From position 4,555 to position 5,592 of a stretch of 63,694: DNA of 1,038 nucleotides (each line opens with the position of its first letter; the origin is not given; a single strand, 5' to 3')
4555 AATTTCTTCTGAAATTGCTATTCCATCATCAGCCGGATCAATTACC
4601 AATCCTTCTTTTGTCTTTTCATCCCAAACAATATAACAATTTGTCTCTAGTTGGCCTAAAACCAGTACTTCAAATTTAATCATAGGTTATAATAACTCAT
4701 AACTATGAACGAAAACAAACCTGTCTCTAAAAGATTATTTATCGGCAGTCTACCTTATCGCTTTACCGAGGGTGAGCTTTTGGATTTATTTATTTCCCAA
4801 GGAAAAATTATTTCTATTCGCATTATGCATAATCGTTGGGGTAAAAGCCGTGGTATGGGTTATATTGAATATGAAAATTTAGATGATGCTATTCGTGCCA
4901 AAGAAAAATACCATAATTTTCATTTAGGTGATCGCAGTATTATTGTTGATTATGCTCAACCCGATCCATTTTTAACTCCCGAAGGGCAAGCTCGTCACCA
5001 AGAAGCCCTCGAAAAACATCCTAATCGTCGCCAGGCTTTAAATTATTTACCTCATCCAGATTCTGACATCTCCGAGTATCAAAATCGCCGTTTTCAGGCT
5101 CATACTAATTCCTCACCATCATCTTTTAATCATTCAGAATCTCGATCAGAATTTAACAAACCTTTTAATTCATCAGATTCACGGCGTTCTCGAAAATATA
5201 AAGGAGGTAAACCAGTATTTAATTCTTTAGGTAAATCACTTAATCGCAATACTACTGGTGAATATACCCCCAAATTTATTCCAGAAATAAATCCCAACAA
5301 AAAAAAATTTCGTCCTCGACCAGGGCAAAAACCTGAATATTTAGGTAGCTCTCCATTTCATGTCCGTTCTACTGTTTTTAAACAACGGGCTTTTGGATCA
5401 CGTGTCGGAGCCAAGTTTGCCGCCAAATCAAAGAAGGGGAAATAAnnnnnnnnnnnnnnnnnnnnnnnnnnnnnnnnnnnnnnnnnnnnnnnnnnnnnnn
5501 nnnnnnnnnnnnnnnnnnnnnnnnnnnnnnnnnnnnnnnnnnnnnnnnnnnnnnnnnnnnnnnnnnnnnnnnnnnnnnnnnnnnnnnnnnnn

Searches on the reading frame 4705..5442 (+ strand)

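Call 16: search_protein_families(library=pfam, proteins=[window:4705-5442:+])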
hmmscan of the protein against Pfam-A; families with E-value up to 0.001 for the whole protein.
window:4705-5442:+ (246 aa): 1 family
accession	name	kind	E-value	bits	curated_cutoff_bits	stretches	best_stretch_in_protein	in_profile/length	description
PF00076.28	RRM_1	-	4.9e-17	62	20.7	1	11-79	1-69/70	RNA recognition motif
